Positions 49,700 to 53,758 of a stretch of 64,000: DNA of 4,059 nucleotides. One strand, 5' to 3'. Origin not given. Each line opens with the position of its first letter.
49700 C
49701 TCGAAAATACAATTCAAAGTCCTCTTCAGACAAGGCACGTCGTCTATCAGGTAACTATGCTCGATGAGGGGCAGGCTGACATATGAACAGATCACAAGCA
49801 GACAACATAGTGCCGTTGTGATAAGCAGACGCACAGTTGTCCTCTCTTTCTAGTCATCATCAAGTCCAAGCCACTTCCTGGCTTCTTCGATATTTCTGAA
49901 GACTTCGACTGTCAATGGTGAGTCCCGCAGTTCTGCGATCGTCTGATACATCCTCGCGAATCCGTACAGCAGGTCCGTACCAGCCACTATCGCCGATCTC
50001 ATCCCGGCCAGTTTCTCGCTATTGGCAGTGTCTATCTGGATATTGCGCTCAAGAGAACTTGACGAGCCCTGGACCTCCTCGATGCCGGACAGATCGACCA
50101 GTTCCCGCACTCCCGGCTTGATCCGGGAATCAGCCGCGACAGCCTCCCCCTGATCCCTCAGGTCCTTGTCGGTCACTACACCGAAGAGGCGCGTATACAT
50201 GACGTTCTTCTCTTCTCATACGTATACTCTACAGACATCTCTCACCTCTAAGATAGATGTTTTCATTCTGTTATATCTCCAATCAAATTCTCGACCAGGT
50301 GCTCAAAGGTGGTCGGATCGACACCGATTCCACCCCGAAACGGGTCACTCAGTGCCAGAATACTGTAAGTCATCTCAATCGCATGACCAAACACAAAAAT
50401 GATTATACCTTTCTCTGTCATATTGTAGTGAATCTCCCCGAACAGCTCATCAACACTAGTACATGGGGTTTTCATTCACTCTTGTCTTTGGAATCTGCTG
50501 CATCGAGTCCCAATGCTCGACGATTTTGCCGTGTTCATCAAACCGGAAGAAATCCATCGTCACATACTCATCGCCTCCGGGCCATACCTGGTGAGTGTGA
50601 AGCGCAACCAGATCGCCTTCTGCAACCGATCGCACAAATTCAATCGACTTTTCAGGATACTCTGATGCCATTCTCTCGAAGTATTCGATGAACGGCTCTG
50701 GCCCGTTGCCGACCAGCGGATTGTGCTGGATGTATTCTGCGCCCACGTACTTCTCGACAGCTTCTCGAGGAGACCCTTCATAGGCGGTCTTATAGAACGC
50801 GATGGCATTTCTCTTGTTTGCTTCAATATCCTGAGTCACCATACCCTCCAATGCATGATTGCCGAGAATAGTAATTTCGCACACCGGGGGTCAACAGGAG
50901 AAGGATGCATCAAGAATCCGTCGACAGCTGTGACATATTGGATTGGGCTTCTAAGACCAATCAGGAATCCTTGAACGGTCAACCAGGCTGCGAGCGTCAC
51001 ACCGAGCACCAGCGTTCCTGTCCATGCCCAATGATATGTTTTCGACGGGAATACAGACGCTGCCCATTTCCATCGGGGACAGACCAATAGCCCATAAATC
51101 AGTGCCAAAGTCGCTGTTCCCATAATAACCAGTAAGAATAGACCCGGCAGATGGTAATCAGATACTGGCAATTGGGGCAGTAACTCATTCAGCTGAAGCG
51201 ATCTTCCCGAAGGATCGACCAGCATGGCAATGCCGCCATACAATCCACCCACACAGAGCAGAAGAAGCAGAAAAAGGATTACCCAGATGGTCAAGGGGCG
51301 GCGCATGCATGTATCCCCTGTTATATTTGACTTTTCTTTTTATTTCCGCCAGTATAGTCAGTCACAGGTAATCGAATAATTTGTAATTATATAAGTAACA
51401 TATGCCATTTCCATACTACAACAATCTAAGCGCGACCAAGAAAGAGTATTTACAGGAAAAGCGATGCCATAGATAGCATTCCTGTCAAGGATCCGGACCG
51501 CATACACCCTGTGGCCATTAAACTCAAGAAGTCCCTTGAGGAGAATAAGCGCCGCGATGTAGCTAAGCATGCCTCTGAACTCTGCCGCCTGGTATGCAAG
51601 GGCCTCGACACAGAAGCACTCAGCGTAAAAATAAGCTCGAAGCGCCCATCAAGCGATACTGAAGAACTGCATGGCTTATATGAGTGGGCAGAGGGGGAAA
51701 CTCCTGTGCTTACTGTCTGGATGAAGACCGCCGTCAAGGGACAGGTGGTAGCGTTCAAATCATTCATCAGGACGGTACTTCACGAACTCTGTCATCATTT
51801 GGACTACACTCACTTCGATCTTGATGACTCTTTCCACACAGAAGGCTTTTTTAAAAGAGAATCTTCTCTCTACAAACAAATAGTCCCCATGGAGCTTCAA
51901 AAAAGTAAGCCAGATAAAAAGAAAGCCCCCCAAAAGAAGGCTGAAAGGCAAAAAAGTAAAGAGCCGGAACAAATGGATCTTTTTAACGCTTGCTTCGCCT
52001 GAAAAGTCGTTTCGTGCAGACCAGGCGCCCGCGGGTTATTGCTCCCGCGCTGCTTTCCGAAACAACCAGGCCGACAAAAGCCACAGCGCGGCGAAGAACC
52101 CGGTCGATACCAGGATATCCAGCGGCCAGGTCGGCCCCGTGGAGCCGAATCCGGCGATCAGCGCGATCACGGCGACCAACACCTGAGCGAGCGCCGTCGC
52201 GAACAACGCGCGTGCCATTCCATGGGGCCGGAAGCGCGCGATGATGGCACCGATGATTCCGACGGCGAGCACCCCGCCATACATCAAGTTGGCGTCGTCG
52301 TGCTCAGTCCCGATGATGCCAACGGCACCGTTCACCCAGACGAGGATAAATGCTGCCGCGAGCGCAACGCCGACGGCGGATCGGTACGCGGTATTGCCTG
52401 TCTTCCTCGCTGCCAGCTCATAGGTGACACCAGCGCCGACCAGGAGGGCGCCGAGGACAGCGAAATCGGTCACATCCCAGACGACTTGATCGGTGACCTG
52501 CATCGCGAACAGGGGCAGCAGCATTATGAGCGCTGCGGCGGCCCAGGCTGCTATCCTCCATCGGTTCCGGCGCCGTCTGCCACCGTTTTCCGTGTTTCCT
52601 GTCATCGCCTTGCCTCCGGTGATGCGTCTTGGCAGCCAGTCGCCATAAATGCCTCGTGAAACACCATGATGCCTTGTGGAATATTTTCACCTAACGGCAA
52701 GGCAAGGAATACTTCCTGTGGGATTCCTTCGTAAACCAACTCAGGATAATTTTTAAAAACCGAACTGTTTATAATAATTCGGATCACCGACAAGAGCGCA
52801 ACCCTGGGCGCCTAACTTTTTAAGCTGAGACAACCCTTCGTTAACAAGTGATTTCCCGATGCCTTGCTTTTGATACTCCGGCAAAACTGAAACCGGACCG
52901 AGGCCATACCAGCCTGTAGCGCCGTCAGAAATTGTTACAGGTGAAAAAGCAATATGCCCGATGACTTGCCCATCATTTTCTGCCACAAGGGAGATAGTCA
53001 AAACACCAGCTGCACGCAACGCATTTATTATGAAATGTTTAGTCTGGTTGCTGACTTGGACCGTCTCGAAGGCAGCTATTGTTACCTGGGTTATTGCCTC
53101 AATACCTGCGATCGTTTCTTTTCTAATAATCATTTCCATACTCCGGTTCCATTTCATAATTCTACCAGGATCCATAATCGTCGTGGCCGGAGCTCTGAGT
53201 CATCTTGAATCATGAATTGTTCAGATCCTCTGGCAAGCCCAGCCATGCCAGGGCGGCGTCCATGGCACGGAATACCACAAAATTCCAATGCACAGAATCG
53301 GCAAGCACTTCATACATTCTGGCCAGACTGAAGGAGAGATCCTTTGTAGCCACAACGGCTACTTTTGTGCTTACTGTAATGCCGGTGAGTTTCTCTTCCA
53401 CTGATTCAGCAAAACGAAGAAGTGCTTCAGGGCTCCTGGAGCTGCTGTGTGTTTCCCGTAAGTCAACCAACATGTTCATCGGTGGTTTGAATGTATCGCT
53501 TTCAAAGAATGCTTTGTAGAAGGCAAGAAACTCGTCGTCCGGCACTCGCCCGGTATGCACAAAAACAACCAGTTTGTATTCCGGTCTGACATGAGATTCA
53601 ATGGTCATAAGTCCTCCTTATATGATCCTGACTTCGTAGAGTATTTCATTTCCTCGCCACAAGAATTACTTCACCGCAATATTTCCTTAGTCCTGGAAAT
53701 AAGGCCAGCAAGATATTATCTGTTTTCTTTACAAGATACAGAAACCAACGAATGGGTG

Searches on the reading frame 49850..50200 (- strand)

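Call 66: search_protein_families(library=pfam, proteins=[window:49850-50200:-], max_evalue=0.001)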
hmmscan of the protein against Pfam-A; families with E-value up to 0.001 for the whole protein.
window:49850-50200:- (116 aa): 1 family
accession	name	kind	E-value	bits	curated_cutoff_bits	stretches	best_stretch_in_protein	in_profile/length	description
PF11964.13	SpoIIAA-like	-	1.1e-05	26.5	25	1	3-111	4-105/106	SpoIIAA-like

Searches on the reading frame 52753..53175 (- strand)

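Call 66: search_protein_families(library=pfam, proteins=[window:52753-53175:-], max_evalue=0.001)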
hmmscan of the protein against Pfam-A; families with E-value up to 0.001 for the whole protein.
window:52753-53175:- (140 aa): 4 families
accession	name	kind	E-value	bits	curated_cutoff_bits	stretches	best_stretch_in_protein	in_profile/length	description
PF00583.31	Acetyltransf_1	-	1.8e-11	44.8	20.7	1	61-140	34-116/116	Acetyltransferase (GNAT) family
PF13508.13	Acetyltransf_7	-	5.1e-11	43.2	27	1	63-140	6-82/84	Acetyltransferase (GNAT) domain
PF13527.13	Acetyltransf_9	-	8.7e-09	35.9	25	1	18-140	3-124/127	Acetyltransferase (GNAT) domain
PF13673.13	Acetyltransf_10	-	0.00013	22.3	23.6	1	62-122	33-84/128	Acetyltransferase (GNAT) domain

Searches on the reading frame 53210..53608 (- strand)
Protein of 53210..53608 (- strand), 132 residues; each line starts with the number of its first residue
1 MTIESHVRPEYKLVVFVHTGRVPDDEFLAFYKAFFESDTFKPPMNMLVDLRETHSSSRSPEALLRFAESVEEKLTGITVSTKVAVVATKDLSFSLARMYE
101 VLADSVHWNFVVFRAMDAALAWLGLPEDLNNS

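Call 66: search_protein_families(library=pfam, proteins=[window:53210-53608:-], max_evalue=0.001)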
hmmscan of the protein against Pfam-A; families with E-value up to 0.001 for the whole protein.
window:53210-53608:- (132 aa): 1 family
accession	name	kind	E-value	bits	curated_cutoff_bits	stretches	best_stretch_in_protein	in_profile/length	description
PF11964.13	SpoIIAA-like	-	0.00011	23.3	25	1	15-123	3-105/106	SpoIIAA-like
